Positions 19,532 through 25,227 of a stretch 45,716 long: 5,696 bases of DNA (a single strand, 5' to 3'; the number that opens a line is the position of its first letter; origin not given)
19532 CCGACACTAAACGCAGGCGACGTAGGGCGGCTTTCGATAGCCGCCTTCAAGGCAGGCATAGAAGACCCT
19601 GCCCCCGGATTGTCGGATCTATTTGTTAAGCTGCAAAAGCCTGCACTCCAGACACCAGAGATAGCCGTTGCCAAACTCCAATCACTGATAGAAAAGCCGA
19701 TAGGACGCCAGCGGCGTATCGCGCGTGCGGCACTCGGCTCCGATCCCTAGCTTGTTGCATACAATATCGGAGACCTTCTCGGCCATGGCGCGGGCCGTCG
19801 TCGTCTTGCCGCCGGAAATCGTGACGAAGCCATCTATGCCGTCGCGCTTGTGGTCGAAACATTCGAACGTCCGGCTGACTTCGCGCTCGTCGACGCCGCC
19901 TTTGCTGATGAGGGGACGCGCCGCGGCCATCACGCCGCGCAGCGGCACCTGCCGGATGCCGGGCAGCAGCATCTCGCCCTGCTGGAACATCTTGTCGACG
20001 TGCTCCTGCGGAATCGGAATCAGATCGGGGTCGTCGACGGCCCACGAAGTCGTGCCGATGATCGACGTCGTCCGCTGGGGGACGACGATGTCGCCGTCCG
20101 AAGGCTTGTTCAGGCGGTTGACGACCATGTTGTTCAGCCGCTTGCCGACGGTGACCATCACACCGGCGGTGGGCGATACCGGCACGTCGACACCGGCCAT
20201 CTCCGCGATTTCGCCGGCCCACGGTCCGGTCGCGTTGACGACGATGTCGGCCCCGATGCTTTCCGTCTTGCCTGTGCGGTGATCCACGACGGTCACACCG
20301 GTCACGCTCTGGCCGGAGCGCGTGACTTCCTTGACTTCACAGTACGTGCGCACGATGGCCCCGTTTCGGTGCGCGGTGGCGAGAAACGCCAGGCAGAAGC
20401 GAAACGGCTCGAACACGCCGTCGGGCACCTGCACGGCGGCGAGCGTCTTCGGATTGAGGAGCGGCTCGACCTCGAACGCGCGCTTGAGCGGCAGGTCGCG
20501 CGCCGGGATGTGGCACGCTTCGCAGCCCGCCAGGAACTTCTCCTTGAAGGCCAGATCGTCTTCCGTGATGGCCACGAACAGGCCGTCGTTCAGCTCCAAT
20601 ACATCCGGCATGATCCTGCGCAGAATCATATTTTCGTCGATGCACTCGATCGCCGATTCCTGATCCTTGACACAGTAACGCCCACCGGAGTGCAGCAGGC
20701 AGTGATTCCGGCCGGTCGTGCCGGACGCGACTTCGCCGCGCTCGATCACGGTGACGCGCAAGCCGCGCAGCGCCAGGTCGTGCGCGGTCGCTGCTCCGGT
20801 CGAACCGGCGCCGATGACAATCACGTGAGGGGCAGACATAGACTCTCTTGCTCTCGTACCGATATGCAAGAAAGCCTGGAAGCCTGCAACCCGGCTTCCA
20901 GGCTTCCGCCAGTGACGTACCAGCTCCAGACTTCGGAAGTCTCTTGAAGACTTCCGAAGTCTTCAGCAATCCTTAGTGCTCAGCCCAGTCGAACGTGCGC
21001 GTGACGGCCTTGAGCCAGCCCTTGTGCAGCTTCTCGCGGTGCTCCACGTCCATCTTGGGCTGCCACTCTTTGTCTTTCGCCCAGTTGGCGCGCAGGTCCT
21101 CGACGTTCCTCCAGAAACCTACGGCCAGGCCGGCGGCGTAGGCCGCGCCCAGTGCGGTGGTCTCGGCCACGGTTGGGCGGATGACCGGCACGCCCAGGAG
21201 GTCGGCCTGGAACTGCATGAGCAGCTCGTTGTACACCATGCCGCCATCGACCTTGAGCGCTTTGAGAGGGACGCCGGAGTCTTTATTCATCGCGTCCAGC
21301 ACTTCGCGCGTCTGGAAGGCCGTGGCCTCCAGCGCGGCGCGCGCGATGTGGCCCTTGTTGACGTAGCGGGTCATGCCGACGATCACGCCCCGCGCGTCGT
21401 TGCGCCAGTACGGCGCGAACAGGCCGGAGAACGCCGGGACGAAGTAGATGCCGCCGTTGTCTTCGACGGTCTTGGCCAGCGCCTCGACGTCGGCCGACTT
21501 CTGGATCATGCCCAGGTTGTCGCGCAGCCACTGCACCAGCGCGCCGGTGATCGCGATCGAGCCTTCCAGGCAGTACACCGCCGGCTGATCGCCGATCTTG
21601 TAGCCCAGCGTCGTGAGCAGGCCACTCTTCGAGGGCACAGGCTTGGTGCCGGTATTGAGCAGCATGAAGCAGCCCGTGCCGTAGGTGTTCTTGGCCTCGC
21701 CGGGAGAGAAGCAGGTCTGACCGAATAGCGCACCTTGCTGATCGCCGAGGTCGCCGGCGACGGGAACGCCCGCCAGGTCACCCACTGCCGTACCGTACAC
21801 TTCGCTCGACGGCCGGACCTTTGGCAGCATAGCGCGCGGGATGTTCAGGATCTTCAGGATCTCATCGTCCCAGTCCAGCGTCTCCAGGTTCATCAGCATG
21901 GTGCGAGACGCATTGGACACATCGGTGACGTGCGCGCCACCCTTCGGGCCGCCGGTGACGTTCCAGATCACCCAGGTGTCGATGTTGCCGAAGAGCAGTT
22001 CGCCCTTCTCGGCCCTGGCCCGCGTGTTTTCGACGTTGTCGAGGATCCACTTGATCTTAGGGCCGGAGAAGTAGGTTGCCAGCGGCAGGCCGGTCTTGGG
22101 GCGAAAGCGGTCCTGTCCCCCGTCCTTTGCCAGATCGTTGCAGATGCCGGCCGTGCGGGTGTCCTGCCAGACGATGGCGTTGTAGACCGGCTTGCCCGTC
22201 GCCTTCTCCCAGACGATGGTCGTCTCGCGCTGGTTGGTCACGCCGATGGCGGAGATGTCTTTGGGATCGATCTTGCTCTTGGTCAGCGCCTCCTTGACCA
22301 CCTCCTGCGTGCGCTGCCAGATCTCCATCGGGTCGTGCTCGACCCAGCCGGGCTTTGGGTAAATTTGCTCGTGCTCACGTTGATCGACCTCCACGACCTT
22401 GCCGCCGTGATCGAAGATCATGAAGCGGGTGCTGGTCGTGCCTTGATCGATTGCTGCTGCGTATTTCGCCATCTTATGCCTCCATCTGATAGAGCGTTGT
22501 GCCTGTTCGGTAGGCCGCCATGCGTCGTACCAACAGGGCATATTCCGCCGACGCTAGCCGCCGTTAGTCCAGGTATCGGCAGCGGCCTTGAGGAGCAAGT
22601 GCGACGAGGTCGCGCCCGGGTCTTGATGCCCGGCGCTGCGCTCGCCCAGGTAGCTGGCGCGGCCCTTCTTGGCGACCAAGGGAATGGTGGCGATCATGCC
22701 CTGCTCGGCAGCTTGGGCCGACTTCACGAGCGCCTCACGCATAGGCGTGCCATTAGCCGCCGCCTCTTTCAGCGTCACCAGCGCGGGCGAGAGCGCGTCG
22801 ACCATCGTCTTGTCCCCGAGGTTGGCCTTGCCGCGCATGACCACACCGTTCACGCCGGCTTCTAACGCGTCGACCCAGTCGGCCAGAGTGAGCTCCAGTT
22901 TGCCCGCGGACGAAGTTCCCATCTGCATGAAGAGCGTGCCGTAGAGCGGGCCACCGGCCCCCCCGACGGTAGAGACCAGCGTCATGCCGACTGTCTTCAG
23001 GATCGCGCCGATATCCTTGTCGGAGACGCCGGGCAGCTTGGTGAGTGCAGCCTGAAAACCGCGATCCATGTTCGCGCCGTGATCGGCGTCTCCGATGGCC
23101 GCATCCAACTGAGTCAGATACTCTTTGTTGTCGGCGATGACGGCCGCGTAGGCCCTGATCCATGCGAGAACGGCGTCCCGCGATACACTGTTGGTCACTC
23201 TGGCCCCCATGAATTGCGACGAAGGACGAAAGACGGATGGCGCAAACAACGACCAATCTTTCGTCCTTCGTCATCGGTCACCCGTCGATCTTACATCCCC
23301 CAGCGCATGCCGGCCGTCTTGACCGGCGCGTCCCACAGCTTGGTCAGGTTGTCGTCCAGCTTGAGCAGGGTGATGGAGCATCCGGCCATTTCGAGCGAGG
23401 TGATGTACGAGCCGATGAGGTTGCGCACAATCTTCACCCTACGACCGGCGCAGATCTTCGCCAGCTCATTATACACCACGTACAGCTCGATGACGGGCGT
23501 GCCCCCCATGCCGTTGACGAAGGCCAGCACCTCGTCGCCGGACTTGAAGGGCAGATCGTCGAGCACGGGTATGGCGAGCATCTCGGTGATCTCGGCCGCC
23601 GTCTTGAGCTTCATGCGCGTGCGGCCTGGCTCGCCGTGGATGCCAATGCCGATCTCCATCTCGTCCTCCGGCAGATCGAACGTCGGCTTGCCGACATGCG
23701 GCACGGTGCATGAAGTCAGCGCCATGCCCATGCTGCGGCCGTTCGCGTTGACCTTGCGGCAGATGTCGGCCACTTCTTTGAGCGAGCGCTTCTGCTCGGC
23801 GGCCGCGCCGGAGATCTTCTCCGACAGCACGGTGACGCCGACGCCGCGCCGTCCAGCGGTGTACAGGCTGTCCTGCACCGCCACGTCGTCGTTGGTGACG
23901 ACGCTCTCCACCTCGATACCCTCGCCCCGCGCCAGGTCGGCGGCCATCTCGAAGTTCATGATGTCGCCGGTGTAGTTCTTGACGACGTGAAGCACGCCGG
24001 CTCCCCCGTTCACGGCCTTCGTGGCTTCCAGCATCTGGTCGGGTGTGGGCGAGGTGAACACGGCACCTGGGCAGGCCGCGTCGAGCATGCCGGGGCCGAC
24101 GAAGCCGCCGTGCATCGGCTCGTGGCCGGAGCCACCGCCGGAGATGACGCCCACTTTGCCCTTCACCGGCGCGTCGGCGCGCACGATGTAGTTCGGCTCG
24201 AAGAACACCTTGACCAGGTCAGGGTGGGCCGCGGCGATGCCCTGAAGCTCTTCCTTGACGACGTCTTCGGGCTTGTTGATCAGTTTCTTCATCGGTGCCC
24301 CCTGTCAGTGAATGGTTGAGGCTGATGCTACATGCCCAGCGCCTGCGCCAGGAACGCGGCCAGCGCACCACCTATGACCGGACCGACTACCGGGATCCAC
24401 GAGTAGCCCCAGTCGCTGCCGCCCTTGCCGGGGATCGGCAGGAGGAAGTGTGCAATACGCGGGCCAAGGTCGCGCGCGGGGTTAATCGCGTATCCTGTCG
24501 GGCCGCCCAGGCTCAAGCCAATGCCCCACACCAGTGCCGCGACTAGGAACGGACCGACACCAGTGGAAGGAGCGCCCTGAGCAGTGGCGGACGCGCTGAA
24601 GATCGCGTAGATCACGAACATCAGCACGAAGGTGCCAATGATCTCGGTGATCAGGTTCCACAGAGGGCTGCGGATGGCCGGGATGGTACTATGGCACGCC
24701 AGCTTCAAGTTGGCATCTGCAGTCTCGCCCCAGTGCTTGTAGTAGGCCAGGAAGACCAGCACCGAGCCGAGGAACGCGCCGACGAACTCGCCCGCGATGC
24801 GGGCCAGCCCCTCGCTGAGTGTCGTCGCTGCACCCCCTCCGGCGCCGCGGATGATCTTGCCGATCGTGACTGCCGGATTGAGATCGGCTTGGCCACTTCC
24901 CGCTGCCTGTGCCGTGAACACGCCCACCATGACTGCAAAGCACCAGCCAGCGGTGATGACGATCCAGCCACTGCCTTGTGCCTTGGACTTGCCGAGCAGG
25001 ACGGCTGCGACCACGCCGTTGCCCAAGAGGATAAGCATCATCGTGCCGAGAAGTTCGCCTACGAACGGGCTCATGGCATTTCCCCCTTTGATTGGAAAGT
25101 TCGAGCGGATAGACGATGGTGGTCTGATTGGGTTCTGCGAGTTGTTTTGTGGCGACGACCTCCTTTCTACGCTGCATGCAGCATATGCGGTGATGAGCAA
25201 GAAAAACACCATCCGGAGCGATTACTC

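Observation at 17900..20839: Short GlpA-type flavoprotein followed by an orphan SdhB/SdhC/SdhD-like module with no SdhA: candidate hybrid glycerol-3-phosphate:quinone oxidoreductase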

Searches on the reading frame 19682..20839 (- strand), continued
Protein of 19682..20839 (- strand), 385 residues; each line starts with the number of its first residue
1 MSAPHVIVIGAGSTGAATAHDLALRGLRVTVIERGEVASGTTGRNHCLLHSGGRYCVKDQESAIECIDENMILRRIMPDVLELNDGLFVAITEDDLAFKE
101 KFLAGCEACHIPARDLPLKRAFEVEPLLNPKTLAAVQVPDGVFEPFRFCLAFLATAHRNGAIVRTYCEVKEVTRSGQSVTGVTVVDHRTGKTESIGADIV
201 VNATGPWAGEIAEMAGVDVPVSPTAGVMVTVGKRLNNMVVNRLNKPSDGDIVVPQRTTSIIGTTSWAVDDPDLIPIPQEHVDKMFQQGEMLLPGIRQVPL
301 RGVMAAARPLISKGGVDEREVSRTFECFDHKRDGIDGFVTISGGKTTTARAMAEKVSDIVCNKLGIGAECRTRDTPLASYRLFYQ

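Call 72: predict_structure(alignment_id=A4)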
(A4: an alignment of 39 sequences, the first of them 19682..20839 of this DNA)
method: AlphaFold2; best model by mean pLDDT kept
length: 385 residues; sequences in the alignment: 39
mean_pLDDT: 59.8   pTM: 0.60
mean pLDDT of the five models: 59.8, 58.6, 58.6, 58.2, 57.5
residues with pLDDT >= 90: 40; 70-90: 97; 50-70: 96; < 50: 152
segments of 3 or more residues with pLDDT < 50: 36-87, 105-112, 138-143, 222-276, 299-324
pLDDT, mean of each block of 10 residues (from residue 1): 86 79 92 56 35 33 40 34 45 56 47 67 63 59 54 85 82 91 83 95 72 79 39 39 33 36 39 46 56 54 36 38 57 83 55 78 83 69 57
secondary structure, 60 per line:
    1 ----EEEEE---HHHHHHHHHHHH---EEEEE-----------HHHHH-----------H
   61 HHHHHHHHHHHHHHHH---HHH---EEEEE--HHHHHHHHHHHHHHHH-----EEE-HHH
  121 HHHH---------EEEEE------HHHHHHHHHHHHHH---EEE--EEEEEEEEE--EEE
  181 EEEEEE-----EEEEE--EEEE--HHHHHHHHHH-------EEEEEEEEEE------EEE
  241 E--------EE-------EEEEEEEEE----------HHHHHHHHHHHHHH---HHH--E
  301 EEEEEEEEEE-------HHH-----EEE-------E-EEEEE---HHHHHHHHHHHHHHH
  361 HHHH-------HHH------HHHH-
elements in order: E5-9 H13-24 E28-32 H44-48 H60-76 E86-90 H93-108 E114-116 H118-124 E134-138 H145-158 E162-164 E167-175 E178-186 E192-196 E199-202 H205-214 E222-231 E238-241 E259-267 H278-291 E300-310 E326-328 E338-342 H346-364 H381-384

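Call 75: fold_search(model_id=the predicted structure, library=pdb)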
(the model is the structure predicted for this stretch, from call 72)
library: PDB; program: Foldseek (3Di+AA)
matches with E <= 10: 1989; with E <= 0.001: 1053
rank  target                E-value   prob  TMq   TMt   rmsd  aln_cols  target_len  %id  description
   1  9a53_A                1.0e-22  1.00  0.62  0.45  10.6       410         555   24  Integrative model of GLPD-ATPF by crosslinking MS and deep learning (released 2024-09-18)
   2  2rgo_A                1.2e-21  1.00  0.55  0.41  11.5       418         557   21  Structure of Alpha-Glycerophosphate Oxidase from Streptococcus sp.: A Template for the Mitochondrial Alpha-Glycerophos (released 2008-01-15)
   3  2rgh                  2.0e-20  1.00  0.54  0.40  10.9       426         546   20  Structure of Alpha-Glycerophosphate Oxidase from Streptococcus sp.: A Template for the Mitochondrial Alpha-Glycerophosph (released 2008-01-15)
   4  3da1                  2.1e-20  1.00  0.55  0.45   9.2       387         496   23  X-Ray structure of the glycerol-3-phosphate dehydrogenase from Bacillus halodurans complexed with FAD. Northeast Structu (released 2008-07-29)
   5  2rgo_B                2.1e-20  1.00  0.55  0.42  11.3       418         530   23  Structure of Alpha-Glycerophosphate Oxidase from Streptococcus sp.: A Template for the Mitochondrial Alpha-Glycerophos (released 2008-01-15)
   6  2qcu_A                4.7e-20  1.00  0.58  0.47  10.5       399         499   22  Crystal structure of Glycerol-3-phosphate Dehydrogenase from Escherichia coli (released 2008-04-15)
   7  2qcu_B                5.0e-20  1.00  0.57  0.46  10.3       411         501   19  Crystal structure of Glycerol-3-phosphate Dehydrogenase from Escherichia coli (released 2008-04-15)
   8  1y56_B                6.6e-20  1.00  0.51  0.52  10.7       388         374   20  Crystal structure of L-proline dehydrogenase from P.horikoshii (released 2005-07-26)
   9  2r45_A                1.8e-19  1.00  0.59  0.48  10.6       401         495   22  Crystal structure of Escherichia coli Glycerol-3-phosphate Dehydrogenase in complex with 2-phospho-d-glyceric acid (released 2008-04-15)
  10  2r4e_A                4.2e-19  1.00  0.57  0.47  10.8       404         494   21  Crystal structure of Escherichia coli Glycerol-3-phosphate Dehydrogenase in complex with DHAP (released 2008-04-29)
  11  1pj6                  9.3e-19  1.00  0.52  0.27  10.5       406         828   22  Crystal structure of dimethylglycine oxidase of Arthrobacter globiformis in complex with folic acid (released 2003-10-07)
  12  1pj5                  1.2e-18  1.00  0.53  0.28   9.8       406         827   22  Crystal structure of dimethylglycine oxidase of Arthrobacter globiformis in complex with acetate (released 2003-10-07)
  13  2r4j_B                1.5e-18  1.00  0.57  0.46  10.3       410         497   20  Crystal structure of Escherichia coli SeMet substituted Glycerol-3-phosphate Dehydrogenase in complex with DHAP (released 2008-06-03)
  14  4ysh_B                2.9e-18  1.00  0.49  0.50  10.9       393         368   22  Crystal structure of glycine oxidase from Geobacillus kaustophilus (released 2016-03-23)
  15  3gsi                  3.4e-18  1.00  0.54  0.28   9.9       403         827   22  Crystal structure of D552A dimethylglycine oxidase mutant of Arthrobacter globiformis in complex with tetrahydrofolate (released 2009-04-14)
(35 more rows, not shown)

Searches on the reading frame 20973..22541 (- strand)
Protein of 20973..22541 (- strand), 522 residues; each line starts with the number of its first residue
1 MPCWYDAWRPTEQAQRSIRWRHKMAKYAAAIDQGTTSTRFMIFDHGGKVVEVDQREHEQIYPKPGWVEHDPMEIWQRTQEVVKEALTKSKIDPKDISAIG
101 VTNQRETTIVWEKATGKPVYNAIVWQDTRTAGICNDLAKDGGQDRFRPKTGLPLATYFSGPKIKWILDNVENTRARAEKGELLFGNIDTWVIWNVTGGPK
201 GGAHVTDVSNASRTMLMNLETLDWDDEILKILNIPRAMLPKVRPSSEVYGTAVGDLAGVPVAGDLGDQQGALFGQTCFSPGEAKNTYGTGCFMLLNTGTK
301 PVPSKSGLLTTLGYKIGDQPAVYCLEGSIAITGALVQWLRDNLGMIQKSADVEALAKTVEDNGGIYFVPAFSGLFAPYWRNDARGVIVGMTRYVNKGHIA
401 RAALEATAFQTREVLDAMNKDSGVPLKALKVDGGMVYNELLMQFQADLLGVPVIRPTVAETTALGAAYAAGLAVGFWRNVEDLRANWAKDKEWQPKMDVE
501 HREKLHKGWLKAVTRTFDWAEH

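Call 4: search_protein_families(library=pfam, proteins=[window:20973-22541:-], max_evalue=0.01)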
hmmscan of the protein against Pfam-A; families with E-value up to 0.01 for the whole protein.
window:20973-22541:- (522 aa): 3 families
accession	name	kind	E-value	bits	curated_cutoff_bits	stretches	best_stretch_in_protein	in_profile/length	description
PF00370.27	FGGY_N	-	2.2e-84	283.3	28.8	1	27-274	1-245/245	FGGY family of carbohydrate kinases, N-terminal domain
PF02782.22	FGGY_C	-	8.3e-53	179.5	27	1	284-473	2-197/198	FGGY family of carbohydrate kinases, C-terminal domain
PF01869.26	BcrAD_BadFG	-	0.0019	18.2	31.5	0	31-101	3-67/271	BadF/BadG/BcrA/BcrD ATPase family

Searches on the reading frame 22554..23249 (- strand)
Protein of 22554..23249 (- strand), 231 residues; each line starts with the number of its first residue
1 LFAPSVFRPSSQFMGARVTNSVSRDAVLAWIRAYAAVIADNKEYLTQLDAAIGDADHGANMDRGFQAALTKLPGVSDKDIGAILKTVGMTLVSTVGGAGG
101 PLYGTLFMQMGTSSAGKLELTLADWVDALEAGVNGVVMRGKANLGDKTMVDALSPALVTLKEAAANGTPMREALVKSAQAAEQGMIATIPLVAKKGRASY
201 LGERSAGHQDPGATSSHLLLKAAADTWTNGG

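Call 4: search_protein_families(library=pfam, proteins=[window:22554-23249:-], max_evalue=0.01)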
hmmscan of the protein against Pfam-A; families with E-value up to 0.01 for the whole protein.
window:22554-23249:- (231 aa): 1 family
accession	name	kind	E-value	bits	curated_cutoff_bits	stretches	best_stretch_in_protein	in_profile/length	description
PF02734.22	Dak2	-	7.1e-53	179.5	27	1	51-224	1-173/174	DAK2 domain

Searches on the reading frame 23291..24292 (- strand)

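Call 4: search_protein_families(library=pfam, proteins=[window:23291-24292:-], max_evalue=0.01)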
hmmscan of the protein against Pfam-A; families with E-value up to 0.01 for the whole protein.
window:23291-24292:- (333 aa): 1 family
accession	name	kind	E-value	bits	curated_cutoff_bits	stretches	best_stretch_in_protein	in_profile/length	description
PF02733.22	Dak1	-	1.4e-133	445.1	31.4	1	17-327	1-312/313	Dak1 domain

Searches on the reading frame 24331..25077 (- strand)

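Call 46: search_protein_families(library=pfam, proteins=[window:24331-25077:-], max_evalue=0.00001)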
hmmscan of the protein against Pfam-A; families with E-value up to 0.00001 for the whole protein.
window:24331-25077:- (249 aa): 1 family
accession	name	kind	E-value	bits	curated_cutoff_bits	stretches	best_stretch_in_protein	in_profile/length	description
PF00230.25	MIP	-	1.2e-29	104.1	25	1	5-243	11-221/222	Major intrinsic protein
